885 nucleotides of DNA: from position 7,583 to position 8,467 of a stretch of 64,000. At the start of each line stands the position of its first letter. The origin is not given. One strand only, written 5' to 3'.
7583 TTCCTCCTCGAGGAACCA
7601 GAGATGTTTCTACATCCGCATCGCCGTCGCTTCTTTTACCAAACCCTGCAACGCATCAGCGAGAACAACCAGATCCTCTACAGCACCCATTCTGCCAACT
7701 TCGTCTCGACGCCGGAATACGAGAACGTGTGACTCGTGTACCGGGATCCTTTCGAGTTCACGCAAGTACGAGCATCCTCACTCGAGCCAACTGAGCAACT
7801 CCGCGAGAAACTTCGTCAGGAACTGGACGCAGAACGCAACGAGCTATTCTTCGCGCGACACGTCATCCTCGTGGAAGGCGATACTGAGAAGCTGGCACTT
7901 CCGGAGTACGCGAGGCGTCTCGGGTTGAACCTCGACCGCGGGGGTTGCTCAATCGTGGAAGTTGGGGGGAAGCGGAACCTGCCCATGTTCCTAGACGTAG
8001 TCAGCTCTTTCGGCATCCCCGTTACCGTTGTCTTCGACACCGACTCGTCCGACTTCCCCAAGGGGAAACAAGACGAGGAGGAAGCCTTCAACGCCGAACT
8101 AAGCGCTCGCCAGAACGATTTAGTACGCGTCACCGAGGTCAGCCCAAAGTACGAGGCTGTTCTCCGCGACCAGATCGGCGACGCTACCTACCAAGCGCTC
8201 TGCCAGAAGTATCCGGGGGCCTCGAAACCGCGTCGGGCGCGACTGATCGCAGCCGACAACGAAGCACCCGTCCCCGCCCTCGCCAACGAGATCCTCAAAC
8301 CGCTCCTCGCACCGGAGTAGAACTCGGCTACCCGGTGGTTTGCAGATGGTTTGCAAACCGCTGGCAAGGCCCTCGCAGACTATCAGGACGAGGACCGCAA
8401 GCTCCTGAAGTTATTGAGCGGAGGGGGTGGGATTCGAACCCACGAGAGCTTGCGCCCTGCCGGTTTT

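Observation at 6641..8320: Class-1 OLD-family nuclease split by a single in-frame TGA into ATPase and TOPRIM ORFs, carried next to a tRNA-Ser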

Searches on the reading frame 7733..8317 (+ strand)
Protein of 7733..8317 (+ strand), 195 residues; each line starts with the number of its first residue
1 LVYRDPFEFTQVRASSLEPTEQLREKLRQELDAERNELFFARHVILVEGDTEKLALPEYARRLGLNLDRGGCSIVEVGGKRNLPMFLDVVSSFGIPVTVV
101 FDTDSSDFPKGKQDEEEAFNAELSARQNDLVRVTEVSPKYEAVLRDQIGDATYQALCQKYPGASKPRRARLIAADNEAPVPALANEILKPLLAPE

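Call 7: search_protein_families(library=pfam, proteins=[window:7733-8317:+], max_evalue=0.01)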
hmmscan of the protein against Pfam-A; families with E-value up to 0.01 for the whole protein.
window:7733-8317:+ (195 aa): 1 family
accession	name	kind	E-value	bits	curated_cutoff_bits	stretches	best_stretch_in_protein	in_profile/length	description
PF20469.4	OLD-like_TOPRIM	-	4.2e-22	78.9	23.2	1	39-104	1-67/67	Overcoming lysogenization defect protein-like, TOPRIM domain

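Call 8: search_protein_families(library=padloc, proteins=[window:7733-8317:+], max_evalue=0.01)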
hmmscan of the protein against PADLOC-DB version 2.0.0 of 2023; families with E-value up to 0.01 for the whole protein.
window:7733-8317:+ (195 aa): 43 families (the best 25 are shown)
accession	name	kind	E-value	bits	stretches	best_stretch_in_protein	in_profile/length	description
PDLC00070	GajA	-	1.8e-19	67.8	1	14-133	360-469/596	AAA ATPase domain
PDLC00096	GajA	-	6.6e-19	66.1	1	15-137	360-489/630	AAA ATPase domain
PDLC00071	GajA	-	6.3e-18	62.9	1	17-138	348-471/588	AAA ATPase domain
PDLC00067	GajA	-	3.7e-17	60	1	10-144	367-502/604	AAA ATPase domain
PDLC00080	GajA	-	7e-17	59.4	1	27-124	371-466/622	AAA ATPase domain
PDLC00085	GajA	-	2.4e-16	57.7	1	25-132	363-465/580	AAA ATPase domain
PDLC00094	GajA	-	1.5e-15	54.7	1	8-178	361-516/569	AAA ATPase domain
PDLC00099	GajA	-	3.1e-15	54.2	1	27-127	378-482/626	AAA ATPase domain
PDLC02358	Old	-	1.8e-14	51.5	1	33-107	376-451/578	Old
PDLC00077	GajA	-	1.9e-14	51.2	1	24-118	417-507/616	AAA ATPase domain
PDLC00101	GajA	-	7.1e-14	49.5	1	23-107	354-439/632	AAA ATPase domain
PDLC00068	GajA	-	8.6e-14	49.3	1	17-152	247-384/545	AAA ATPase domain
PDLC00065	GajA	-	1.7e-13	48.2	1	26-124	428-519/670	AAA ATPase domain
PDLC00093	GajA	-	6.7e-13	46.2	1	23-128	476-580/736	AAA ATPase domain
PDLC00064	GajA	-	8e-13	46.2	1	20-115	201-300/464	AAA ATPase domain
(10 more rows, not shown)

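Call 9: search_protein_families(library=ncbifam, proteins=[window:7733-8317:+], max_evalue=0.01)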
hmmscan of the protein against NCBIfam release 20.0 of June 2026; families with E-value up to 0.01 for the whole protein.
window:7733-8317:+ (195 aa): 0 families

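Call 26: list_cluster_members(proteins=[P0003, window:7736-8317:+, window:5347-6516:+])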
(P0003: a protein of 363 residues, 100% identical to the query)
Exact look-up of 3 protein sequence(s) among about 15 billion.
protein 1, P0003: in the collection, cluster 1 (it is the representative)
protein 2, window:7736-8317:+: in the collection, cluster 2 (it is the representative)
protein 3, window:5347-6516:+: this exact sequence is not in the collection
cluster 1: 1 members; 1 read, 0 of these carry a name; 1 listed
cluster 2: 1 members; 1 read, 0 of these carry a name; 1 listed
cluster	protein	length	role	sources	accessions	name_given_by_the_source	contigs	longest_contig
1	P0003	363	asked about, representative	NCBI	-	-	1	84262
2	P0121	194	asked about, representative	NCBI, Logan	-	-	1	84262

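Call 27: find_encoding_contigs(protein=P0121, flank=10000, max_places=6)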
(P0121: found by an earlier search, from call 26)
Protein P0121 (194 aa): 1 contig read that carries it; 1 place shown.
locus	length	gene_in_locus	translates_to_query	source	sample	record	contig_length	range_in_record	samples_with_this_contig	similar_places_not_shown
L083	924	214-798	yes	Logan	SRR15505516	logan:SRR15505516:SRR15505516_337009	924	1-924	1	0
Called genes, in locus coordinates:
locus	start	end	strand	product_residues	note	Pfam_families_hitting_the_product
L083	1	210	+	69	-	?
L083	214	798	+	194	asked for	PF20469:OLD-like_TOPRIM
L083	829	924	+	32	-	?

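Call 63: find_homologous_proteins(query=window:7733-8317:+, max_evalue=1e-10)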
Query window:7733-8317:+ (195 aa): 101 proteins with E <= 1e-10 among 754 candidates.
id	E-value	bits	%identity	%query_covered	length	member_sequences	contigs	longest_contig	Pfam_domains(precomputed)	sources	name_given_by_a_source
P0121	4.9e-121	420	99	99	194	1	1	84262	PF20469.5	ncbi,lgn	-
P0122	1.8e-78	281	68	98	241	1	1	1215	PF20469.5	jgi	jgi:predicted ATP-dependent endonuclease of OLD family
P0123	8.9e-69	249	63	98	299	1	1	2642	PF20469.5,PF13175.13,PF13304.13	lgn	-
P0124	9.7e-68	246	63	98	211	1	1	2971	PF20469.5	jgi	-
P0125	1.2e-64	236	61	96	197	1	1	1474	PF20469.5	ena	-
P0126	1.9e-62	229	62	96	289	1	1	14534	PF20469.5,PF13175.13,PF13304.13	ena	-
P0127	5.9e-62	227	63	92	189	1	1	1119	PF20469.5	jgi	jgi:predicted ATP-dependent endonuclease of OLD family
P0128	3.2e-61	225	63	88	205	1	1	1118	PF20469.5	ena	-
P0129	7.9e-57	210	64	87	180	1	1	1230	PF20469.5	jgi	jgi:predicted ATP-dependent endonuclease of OLD family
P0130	9.2e-54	200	55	99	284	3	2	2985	PF20469.5,PF13175.13,PF13304.13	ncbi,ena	-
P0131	1.0e-53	200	54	93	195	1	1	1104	PF20469.5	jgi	jgi:putative ATP-dependent endonuclease of the OLD family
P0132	4.0e-53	198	55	95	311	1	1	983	PF20469.5,PF13175.13,PF13304.13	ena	-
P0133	5.1e-53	198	55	93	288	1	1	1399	PF20469.5,PF13175.13,PF13304.13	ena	-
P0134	1.2e-52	197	54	98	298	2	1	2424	PF20469.5,PF13175.13,PF13304.13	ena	-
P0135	2.7e-52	196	53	98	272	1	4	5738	PF20469.5,PF13175.13,PF13304.13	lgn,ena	-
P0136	4.9e-52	195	53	98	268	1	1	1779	PF20469.5,PF13175.13,PF13304.13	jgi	jgi:predicted ATP-dependent endonuclease of OLD family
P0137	2.6e-51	192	54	98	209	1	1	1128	PF20469.5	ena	-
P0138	7.0e-51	191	54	93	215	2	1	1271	PF20469.5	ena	-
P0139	1.0e-50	190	55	99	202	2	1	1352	PF20469.5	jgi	jgi:predicted ATP-dependent endonuclease of OLD family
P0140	2.3e-50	189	56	94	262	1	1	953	PF20469.5,PF13175.13,PF13304.13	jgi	jgi:predicted ATP-dependent endonuclease of OLD family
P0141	3.3e-50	189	54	93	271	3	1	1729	PF20469.5,PF13175.13,PF13304.13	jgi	jgi:putative ATP-dependent endonuclease of OLD family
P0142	3.5e-50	189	54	92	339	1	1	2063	PF20469.5,PF13175.13,PF13304.13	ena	-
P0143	7.8e-50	188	58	91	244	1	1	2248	PF20469.5,PF13175.13,PF13304.13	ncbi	-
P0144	9.6e-49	184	51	94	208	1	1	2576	PF20469.5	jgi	jgi:predicted ATP-dependent endonuclease of OLD family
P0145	1.6e-48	183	53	99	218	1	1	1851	PF20469.5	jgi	jgi:putative ATP-dependent endonuclease of the OLD family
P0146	1.9e-48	183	53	94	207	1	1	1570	PF20469.5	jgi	jgi:predicted ATP-dependent endonuclease of OLD family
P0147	3.2e-48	182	55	83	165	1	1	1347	PF20469.5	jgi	jgi:putative ATP-dependent endonuclease of the OLD family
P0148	3.6e-48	182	56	88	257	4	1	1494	PF20469.5,PF13175.13,PF13304.13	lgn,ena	-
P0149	4.4e-48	182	52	98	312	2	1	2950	PF20469.5,PF11398.15,PF13175.13,PF13304.13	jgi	jgi:putative ATP-dependent endonuclease of the OLD family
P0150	4.5e-48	182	54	89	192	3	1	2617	PF20469.5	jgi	jgi:predicted ATP-dependent endonuclease of OLD family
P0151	4.8e-48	182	51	93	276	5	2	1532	PF20469.5,PF13175.13,PF13304.13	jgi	jgi:predicted ATP-dependent endonuclease of OLD family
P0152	5.4e-48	182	55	92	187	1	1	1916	PF20469.5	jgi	-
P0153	7.7e-48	181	56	92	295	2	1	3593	PF20469.5,PF11398.15,PF13175.13,PF13304.13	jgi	-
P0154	8.1e-48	181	52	98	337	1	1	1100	PF20469.5,PF13175.13,PF13304.13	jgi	jgi:predicted ATP-dependent endonuclease of OLD family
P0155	2.4e-47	179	54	94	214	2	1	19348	PF20469.5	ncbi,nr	ncbi:MAG TPA: hypothetical protein DDZ40_08905, partial [Deltaproteobacteria bacterium]|nr:hypotheti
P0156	2.7e-47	179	54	98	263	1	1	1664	PF20469.5,PF13175.13,PF13304.13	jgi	jgi:putative ATP-dependent endonuclease of the OLD family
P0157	2.8e-47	179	60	71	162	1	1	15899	PF20469.5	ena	-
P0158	3.7e-47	179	54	98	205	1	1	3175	PF20469.5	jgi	jgi:predicted ATP-dependent endonuclease of OLD family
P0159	5.1e-47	178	54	86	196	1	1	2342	PF20469.5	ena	-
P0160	5.8e-47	178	53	99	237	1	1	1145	PF20469.5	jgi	jgi:putative ATP-dependent endonuclease of the OLD family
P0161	6.2e-47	178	55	87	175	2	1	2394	PF20469.5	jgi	jgi:putative ATP-dependent endonuclease of the OLD family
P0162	8.2e-47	178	54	98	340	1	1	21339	PF20469.5,PF13175.13,PF13304.13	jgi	jgi:predicted ATP-dependent endonuclease of OLD family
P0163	2.0e-46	176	52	92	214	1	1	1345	PF20469.5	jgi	jgi:predicted ATP-dependent endonuclease of OLD family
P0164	8.0e-46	174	51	92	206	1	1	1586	PF20469.5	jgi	jgi:predicted ATP-dependent endonuclease of OLD family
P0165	1.2e-45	174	49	98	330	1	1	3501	PF20469.5,PF13175.13,PF13304.13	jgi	jgi:predicted ATP-dependent endonuclease of OLD family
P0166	1.6e-45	173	50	97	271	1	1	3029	PF20469.5,PF13175.13,PF13304.13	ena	-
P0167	2.3e-45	173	53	91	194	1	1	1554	PF20469.5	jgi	jgi:predicted ATP-dependent endonuclease of OLD family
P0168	8.0e-45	171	55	86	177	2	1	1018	PF20469.5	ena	-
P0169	1.1e-44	171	51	97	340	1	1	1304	PF20469.5,PF13175.13,PF13304.13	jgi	jgi:predicted ATP-dependent endonuclease of OLD family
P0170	1.6e-44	170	54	86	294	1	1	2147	PF20469.5,PF13175.13,PF13304.13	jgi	jgi:putative ATP-dependent endonuclease of the OLD family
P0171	1.8e-44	170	49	92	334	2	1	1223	PF20469.5,PF13175.13,PF13304.13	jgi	jgi:predicted ATP-dependent endonuclease of OLD family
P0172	4.4e-44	169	52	98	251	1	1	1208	PF20469.5,PF13175.13,PF13304.13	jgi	jgi:predicted ATP-dependent endonuclease of OLD family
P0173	1.1e-43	168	48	93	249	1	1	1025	PF20469.5,PF13175.13,PF13304.13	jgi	jgi:predicted ATP-dependent endonuclease of OLD family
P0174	1.3e-43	167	48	98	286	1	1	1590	PF20469.5,PF13175.13,PF13304.13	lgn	-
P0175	1.6e-43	167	49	89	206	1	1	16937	PF20469.5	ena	-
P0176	2.5e-43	166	50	93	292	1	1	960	PF20469.5,PF13175.13,PF13304.13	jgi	-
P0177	4.7e-43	165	48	93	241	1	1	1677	PF20469.5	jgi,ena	-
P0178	4.6e-42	162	49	99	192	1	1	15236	PF20469.5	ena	-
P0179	1.6e-41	160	51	90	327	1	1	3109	PF20469.5,PF11398.15,PF13175.13,PF13304.13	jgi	jgi:putative ATP-dependent endonuclease of the OLD family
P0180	1.6e-41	160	50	100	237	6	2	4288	PF20469.5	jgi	jgi:putative ATP-dependent endonuclease of the OLD family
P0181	3.7e-41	159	50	100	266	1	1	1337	PF20469.5,PF13175.13,PF13304.13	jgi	jgi:putative ATP-dependent endonuclease of OLD family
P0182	6.0e-41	159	52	85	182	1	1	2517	PF20469.5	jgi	jgi:predicted ATP-dependent endonuclease of OLD family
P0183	1.1e-40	158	50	93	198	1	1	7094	PF20469.5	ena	-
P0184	1.3e-40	158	55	80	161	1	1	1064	PF20469.5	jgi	jgi:predicted ATP-dependent endonuclease of OLD family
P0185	1.6e-40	157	49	95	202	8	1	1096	PF20469.5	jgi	-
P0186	2.8e-40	156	51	98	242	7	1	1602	PF20469.5,PF13175.13,PF13304.13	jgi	jgi:predicted ATP-dependent endonuclease of OLD family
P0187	9.8e-40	155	50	91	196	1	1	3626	PF20469.5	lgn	-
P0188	1.0e-39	155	50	85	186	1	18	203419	PF20469.5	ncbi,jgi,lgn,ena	ncbi:MAG: ATP-dependent endonuclease [Holophaga sp.]|jgi:predicted ATP-dependent endonuclease of OLD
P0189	1.3e-39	154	53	83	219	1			PF20469.5,PF13175.13,PF13304.13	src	-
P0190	2.1e-39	154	54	75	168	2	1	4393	PF20469.5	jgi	jgi:putative ATP-dependent endonuclease of the OLD family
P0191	5.4e-39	152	64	61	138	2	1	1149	PF20469.5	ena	-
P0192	7.4e-39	152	56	68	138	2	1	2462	PF20469.5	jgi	jgi:putative ATP-dependent endonuclease of the OLD family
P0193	2.2e-38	150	54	77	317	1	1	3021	PF20469.5,PF13175.13,PF13304.13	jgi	jgi:putative ATP-dependent endonuclease of OLD family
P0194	2.5e-38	150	54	76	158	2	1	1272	PF20469.5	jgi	jgi:predicted ATP-dependent endonuclease of OLD family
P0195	2.9e-38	150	51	81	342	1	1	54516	PF20469.5,PF13175.13,PF13304.13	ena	-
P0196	7.2e-38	149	51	85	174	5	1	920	PF20469.5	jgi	-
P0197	7.6e-38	148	55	77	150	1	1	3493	PF20469.5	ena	-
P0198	8.7e-38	148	53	78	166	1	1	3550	PF20469.5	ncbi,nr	ncbi:MAG: hypothetical protein DDT19_02340 [Syntrophomonadaceae bacterium]|nr:hypothetical protein [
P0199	1.2e-37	148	60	66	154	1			PF20469.5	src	-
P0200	3.4e-37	146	51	84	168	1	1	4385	PF20469.5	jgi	jgi:predicted ATP-dependent endonuclease of OLD family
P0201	5.1e-36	143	53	76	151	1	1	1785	PF20469.5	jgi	jgi:predicted ATP-dependent endonuclease of OLD family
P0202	6.3e-36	142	50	78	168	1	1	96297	PF20469.5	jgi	jgi:putative ATP-dependent endonuclease of the OLD family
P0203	1.5e-35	141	53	77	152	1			PF20469.5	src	-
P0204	1.9e-34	137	48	76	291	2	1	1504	PF20469.5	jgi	jgi:hypothetical protein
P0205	5.1e-32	130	56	64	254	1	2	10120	PF20469.5,PF11398.15,PF13175.13,PF13304.13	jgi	jgi:putative ATP-dependent endonuclease of the OLD family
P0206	5.9e-31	126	50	74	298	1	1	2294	PF20469.5,PF11398.15,PF13175.13,PF13304.13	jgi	-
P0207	1.8e-30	124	57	55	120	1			PF20469.5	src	-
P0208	2.3e-29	121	60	59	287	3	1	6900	PF20469.5,PF13175.13,PF13304.13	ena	-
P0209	3.9e-29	120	61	57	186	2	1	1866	PF20469.5,PF13175.13,PF13304.13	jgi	jgi:putative ATP-dependent endonuclease of the OLD family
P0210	1.6e-27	115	62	50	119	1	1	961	PF20469.5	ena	-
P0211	3.4e-27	114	52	66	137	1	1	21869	PF20469.5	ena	-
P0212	2.6e-26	111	55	54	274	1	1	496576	PF20469.5,PF13175.13,PF13304.13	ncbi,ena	-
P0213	9.3e-26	109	61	48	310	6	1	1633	PF20469.5,PF11398.15,PF13175.13,PF13304.13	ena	-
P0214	1.3e-24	105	54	52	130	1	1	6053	PF20469.5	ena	-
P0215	1.0e-22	99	55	52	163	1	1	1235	PF20469.5,PF13175.13,PF13304.13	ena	-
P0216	1.2e-22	99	49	66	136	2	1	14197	PF20469.5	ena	-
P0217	6.8e-22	96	54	51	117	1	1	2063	PF20469.5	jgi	jgi:putative ATP-dependent endonuclease of OLD family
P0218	1.1e-21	96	55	47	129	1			PF20469.5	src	-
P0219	3.4e-20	91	67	37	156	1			PF20469.5,PF13175.13,PF13304.13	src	-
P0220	7.3e-14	70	48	48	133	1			PF20469.5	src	-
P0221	1.7e-11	63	62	31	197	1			PF20469.5,PF13175.13,PF13304.13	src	-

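Call 64: find_encoding_contigs(protein=P0188, flank=4000, max_places=4)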
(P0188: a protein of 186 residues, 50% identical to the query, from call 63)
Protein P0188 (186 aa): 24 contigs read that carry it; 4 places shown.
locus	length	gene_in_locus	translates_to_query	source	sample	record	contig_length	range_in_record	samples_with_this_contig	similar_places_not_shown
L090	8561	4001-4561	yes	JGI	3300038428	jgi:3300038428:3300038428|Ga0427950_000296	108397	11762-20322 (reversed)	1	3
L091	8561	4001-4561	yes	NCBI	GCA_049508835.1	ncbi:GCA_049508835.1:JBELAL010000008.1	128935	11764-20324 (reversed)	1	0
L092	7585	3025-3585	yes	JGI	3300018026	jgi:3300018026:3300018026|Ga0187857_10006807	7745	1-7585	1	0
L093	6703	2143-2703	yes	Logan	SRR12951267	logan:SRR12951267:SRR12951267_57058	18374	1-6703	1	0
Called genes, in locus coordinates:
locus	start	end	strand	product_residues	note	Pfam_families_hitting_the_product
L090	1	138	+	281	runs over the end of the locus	PF03705:CheR_N, PF01739:CheR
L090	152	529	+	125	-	PF00072:Response_reg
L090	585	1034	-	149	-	-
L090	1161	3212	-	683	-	PF13492:GAF_3 (faint), PF13185:GAF_2, PF01590:GAF, PF00158:Sigma54_activat, PF14532:Sigma54_activ_2, PF07728:AAA_5 (weak), PF25601:AAA_lid_14, PF02954:HTH_8 (weak), +1 more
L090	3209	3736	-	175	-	-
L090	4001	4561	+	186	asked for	PF20469:OLD-like_TOPRIM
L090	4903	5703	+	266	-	PF13338:AbiEi_4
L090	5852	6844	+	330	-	-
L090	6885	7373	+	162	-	-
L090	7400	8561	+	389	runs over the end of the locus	PF17761:DUF1016_N, PF06250:YhcG_C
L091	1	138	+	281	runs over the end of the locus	PF03705:CheR_N, PF01739:CheR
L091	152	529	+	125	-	PF00072:Response_reg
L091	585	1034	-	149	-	-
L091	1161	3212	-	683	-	PF13492:GAF_3 (faint), PF13185:GAF_2, PF01590:GAF, PF00158:Sigma54_activat, PF14532:Sigma54_activ_2, PF07728:AAA_5 (weak), PF25601:AAA_lid_14, PF02954:HTH_8 (weak), +1 more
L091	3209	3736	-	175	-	-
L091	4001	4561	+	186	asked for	PF20469:OLD-like_TOPRIM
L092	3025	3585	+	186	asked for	PF20469:OLD-like_TOPRIM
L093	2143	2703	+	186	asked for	PF20469:OLD-like_TOPRIM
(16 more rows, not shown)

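Call 65: find_encoding_contigs(protein=P0178, flank=4000, max_places=2)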
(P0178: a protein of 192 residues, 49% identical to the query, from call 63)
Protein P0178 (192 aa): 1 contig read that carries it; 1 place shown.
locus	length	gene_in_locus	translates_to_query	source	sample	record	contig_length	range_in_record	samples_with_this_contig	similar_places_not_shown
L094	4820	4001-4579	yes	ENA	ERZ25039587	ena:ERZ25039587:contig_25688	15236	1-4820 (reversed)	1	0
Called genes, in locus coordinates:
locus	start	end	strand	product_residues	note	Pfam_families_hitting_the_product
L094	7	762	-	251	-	-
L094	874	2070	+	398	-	-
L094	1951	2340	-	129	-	-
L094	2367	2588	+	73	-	-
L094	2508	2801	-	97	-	-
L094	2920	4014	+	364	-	PF02463:SMC_N, PF13175:AAA_15, PF13304:AAA_21 (faint)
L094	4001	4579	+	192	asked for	PF20469:OLD-like_TOPRIM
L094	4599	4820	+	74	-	?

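Call 66: find_encoding_contigs(protein=P0175, flank=4000, max_places=2)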
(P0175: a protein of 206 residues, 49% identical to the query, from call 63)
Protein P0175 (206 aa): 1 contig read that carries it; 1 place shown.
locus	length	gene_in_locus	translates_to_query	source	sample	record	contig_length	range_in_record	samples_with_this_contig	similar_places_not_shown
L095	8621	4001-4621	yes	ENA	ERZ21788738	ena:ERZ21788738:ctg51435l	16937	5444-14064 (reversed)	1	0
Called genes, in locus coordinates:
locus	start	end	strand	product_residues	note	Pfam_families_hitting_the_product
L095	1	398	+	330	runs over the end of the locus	-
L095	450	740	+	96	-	-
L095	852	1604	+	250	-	PF01526:DDE_Tnp_Tn3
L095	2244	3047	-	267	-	-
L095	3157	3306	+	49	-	-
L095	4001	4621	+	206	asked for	PF20469:OLD-like_TOPRIM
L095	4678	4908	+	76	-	PF09720:Unstab_antitox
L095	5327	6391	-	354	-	-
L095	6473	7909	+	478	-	-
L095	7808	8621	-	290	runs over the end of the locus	-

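Call 72: search_protein_families(library=phrogs, proteins=[window:7733-8317:+], max_evalue=0.001)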
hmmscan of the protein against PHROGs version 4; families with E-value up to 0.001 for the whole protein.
window:7733-8317:+ (195 aa): 1 family
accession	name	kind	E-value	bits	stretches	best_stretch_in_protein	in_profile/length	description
phrog_4747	-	unknown function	1.2e-20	75.2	1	16-136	411-531/610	-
